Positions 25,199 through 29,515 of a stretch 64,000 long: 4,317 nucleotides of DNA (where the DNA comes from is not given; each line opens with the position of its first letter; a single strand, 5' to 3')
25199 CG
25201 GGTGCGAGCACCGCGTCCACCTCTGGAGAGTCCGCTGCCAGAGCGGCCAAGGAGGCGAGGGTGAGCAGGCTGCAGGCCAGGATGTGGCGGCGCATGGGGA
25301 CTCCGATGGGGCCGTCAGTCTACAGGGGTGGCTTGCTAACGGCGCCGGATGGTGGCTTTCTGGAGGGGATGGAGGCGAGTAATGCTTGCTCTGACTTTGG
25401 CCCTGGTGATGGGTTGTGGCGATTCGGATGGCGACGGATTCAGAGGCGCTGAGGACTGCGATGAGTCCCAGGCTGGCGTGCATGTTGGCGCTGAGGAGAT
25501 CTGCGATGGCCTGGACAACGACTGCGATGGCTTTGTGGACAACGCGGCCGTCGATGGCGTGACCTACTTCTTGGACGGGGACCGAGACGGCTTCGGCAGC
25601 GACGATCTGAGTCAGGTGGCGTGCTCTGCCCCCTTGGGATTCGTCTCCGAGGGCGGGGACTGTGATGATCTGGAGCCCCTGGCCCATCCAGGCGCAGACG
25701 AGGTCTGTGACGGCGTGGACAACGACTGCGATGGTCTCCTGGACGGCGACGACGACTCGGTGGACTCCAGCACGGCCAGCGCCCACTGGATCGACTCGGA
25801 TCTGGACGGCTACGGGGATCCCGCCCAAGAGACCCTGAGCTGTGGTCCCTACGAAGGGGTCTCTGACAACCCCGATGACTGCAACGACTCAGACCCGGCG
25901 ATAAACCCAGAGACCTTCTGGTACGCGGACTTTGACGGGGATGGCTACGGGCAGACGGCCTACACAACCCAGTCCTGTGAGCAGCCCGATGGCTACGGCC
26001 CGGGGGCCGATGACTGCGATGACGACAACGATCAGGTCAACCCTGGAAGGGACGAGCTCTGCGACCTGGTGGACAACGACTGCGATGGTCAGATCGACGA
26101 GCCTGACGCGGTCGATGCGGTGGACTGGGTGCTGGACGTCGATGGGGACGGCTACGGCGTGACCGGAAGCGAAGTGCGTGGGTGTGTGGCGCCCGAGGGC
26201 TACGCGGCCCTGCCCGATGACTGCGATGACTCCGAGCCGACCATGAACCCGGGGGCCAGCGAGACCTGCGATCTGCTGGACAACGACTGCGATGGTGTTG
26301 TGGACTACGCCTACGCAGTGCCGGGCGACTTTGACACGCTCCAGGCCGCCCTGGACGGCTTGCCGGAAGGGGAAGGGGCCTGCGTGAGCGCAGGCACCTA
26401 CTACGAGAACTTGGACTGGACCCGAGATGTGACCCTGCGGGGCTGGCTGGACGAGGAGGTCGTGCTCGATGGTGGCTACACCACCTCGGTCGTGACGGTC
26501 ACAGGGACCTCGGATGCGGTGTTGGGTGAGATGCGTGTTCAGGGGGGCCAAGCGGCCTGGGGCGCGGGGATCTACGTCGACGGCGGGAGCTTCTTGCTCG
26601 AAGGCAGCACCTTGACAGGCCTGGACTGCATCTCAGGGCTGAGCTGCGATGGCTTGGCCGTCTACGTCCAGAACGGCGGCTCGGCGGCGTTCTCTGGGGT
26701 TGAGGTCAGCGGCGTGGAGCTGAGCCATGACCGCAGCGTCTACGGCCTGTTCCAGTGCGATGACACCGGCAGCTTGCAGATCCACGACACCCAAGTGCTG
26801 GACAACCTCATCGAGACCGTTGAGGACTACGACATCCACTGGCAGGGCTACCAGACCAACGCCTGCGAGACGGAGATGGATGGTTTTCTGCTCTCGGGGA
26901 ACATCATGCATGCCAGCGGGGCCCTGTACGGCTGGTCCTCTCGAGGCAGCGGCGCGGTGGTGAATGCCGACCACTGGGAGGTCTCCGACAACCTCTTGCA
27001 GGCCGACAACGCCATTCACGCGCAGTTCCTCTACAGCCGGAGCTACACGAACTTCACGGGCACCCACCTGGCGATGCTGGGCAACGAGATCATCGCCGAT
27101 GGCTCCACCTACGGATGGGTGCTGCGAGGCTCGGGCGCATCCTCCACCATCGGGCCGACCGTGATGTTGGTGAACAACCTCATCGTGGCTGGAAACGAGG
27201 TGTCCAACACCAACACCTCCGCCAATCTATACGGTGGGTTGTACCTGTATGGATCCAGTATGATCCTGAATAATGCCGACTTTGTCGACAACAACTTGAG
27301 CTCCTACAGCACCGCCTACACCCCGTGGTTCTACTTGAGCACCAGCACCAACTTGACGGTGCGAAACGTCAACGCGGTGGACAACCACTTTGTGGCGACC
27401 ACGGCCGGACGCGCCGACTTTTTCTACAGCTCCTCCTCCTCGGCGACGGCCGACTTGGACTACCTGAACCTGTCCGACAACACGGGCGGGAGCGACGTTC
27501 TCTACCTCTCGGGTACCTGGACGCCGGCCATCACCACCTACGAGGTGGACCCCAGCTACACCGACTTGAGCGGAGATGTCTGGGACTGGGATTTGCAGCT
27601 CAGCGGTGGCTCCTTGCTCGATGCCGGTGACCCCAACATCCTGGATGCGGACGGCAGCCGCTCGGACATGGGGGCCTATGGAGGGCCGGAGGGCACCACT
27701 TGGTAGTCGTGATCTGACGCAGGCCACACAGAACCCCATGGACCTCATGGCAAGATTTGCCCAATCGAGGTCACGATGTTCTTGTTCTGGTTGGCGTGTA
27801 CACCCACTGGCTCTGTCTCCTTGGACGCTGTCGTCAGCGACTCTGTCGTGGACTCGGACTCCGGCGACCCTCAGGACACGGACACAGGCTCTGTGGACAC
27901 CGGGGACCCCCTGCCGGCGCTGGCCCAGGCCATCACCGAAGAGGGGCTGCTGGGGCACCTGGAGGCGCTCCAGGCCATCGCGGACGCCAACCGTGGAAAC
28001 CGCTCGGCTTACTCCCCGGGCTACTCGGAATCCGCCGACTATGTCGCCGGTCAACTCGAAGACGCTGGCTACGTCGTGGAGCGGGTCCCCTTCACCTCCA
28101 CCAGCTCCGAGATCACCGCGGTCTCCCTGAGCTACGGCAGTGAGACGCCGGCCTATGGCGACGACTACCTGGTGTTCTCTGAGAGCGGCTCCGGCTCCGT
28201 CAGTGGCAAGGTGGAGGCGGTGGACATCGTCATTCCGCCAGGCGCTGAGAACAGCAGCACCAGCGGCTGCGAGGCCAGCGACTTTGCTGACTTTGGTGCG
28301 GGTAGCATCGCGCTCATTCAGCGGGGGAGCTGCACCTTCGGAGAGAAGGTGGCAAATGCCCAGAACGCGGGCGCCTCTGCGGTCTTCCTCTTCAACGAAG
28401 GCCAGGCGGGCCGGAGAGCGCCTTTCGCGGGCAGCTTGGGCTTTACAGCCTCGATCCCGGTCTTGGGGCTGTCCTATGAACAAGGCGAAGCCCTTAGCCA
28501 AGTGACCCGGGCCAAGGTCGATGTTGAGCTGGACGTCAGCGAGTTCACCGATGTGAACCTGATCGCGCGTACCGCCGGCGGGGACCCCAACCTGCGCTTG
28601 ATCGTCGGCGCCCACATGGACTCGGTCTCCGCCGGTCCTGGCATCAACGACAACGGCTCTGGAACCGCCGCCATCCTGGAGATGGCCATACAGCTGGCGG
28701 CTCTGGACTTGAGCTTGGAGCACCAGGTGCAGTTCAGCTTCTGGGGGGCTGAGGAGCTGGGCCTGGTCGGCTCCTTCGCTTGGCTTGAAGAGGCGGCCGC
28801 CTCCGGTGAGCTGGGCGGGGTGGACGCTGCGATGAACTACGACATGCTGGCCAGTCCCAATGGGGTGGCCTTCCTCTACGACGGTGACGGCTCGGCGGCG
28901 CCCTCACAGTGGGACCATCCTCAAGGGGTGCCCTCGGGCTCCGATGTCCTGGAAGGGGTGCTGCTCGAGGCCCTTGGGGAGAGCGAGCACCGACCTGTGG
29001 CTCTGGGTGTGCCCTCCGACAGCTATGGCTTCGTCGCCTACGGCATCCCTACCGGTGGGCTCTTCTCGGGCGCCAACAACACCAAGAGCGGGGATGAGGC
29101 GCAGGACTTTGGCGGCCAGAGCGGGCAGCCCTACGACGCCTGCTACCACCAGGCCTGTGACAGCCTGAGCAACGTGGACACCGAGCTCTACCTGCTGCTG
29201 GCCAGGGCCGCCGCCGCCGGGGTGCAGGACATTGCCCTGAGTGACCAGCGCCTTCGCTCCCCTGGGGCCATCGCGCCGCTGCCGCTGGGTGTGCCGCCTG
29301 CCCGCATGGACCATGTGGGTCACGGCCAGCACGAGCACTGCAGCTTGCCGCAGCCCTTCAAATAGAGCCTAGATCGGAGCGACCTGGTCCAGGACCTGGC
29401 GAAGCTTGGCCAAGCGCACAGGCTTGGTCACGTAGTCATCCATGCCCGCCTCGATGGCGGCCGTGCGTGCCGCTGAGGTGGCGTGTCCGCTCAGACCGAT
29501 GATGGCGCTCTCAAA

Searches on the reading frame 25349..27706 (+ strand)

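Call 27: search_protein_families(library=pfam, proteins=[window:25349-27706:+], max_evalue=0.00001)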
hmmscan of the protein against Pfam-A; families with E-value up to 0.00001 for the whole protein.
window:25349-27706:+ (785 aa): 1 family
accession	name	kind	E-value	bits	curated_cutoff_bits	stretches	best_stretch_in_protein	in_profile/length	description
PF11617.13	Cu-binding_MopE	-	4.8e-39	132.7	27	4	291-319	1-29/30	Putative metal-binding motif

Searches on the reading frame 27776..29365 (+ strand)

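Call 27: search_protein_families(library=pfam, proteins=[window:27776-29365:+], max_evalue=0.00001)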
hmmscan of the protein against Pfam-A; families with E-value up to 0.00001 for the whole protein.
window:27776-29365:+ (529 aa): 2 families
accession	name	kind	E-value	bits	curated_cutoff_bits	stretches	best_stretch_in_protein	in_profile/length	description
PF04389.22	Peptidase_M28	-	9.1e-35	120.6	21.3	1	261-480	1-190/193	Peptidase family M28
PF02225.27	PA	-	7.2e-18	64.9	23.9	1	157-240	8-95/95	PA domain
